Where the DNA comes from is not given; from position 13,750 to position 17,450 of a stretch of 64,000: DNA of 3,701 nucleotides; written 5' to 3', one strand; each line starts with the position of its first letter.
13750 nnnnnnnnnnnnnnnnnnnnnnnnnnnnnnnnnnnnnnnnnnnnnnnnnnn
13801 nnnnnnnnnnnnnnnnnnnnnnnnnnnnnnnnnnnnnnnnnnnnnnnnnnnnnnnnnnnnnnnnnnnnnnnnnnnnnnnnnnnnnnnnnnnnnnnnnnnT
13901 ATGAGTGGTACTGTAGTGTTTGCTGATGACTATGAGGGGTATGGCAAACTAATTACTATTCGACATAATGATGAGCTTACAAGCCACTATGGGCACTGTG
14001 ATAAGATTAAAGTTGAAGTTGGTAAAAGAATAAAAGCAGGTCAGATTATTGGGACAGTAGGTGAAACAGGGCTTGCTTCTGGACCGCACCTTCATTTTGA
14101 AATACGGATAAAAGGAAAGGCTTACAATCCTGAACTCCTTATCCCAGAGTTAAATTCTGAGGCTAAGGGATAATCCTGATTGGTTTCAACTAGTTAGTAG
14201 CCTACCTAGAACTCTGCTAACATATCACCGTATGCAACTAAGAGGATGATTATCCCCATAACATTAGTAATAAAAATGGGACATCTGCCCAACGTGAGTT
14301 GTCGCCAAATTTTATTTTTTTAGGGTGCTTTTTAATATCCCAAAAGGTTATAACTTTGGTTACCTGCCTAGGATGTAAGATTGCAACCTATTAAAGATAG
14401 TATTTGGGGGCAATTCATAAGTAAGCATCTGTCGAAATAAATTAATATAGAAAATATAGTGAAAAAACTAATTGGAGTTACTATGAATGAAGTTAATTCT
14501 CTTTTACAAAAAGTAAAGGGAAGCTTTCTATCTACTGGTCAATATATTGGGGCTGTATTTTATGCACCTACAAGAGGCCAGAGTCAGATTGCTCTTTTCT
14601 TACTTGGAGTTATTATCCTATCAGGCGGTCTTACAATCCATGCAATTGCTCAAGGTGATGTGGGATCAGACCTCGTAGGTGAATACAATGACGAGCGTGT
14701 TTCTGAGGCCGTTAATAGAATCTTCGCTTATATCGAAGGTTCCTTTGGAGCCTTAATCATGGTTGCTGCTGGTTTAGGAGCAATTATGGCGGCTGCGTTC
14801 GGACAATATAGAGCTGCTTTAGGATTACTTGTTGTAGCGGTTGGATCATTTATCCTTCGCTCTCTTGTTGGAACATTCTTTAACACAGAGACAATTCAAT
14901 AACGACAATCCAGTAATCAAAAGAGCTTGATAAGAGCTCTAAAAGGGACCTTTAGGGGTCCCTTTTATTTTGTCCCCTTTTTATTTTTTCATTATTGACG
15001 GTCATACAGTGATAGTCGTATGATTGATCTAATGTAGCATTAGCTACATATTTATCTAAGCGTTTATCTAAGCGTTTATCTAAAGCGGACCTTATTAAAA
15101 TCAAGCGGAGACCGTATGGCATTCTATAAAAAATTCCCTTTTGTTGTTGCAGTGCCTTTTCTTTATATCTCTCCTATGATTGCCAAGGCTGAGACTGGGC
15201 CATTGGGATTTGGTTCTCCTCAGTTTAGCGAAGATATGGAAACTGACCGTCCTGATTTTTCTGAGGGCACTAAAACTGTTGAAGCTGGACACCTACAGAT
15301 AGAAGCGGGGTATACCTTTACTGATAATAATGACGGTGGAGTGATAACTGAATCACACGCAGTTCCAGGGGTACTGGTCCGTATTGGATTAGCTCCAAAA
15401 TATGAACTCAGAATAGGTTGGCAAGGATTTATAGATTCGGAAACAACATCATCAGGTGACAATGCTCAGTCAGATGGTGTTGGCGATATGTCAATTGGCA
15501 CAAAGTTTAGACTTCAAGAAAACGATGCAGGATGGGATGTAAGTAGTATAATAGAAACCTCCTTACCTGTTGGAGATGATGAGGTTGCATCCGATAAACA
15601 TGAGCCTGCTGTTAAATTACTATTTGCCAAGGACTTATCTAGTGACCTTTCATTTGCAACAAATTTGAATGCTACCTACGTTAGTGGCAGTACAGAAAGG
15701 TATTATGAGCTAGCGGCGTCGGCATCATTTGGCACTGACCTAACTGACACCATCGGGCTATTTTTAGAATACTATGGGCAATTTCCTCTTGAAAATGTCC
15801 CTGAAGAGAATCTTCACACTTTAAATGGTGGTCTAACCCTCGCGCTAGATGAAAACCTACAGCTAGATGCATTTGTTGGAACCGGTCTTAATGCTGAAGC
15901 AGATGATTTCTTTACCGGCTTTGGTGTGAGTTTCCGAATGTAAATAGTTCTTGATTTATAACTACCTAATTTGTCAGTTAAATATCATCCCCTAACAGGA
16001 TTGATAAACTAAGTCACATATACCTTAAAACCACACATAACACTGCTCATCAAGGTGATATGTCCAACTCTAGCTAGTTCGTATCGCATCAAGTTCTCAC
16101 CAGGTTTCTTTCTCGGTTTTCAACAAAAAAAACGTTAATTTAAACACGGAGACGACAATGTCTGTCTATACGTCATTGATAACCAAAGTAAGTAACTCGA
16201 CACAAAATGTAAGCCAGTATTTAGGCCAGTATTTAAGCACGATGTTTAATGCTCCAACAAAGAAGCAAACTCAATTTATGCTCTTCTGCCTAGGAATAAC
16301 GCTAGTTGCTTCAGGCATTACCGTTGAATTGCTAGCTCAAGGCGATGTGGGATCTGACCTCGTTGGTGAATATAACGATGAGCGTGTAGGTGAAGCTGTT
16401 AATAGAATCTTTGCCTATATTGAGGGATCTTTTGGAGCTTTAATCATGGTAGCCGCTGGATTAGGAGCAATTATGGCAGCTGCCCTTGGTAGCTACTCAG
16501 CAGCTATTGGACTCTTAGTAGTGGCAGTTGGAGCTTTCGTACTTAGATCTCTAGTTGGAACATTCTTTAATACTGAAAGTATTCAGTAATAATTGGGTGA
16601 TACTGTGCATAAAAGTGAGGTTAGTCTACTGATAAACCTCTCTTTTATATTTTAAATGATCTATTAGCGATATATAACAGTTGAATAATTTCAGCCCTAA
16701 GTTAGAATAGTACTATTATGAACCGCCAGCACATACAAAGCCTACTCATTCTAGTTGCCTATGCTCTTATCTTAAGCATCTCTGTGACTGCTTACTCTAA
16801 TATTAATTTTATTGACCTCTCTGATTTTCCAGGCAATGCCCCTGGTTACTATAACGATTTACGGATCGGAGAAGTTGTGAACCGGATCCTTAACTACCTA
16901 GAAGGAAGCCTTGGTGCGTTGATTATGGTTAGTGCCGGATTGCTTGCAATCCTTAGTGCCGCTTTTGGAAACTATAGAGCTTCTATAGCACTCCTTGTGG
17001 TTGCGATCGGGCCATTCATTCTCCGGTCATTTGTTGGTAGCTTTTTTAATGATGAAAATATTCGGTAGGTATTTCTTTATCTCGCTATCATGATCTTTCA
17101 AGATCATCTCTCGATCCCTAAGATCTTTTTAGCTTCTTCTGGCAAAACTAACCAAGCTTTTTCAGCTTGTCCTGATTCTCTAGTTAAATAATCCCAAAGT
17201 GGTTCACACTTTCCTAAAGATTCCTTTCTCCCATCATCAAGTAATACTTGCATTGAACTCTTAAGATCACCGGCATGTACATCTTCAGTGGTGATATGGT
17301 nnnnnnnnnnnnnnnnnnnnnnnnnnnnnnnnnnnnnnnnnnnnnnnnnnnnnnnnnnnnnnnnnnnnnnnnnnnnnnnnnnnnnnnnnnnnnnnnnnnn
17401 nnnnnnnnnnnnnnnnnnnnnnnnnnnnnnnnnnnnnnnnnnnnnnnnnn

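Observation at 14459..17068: Three tandem pilin-like paralogs sharing a near-identical mature core but unrelated leaders, with an OMP gene between them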

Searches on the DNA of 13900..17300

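Call 83: search_rna_families(source=window, start=13900, end=17300, threshold=evalue, max_evalue=1)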
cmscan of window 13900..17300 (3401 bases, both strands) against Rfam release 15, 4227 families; matches with E-value up to 1: 2.
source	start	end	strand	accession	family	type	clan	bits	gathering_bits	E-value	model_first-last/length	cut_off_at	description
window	14930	15055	+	RF01808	MicX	Gene; sRNA;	-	25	75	0.011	1-194/194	no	MicX Vibrio cholerae sRNA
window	16608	16718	-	RF02578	tsr25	Gene; sRNA;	-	21.2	63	0.16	1-181/181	no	S. aureus tsr25 small RNA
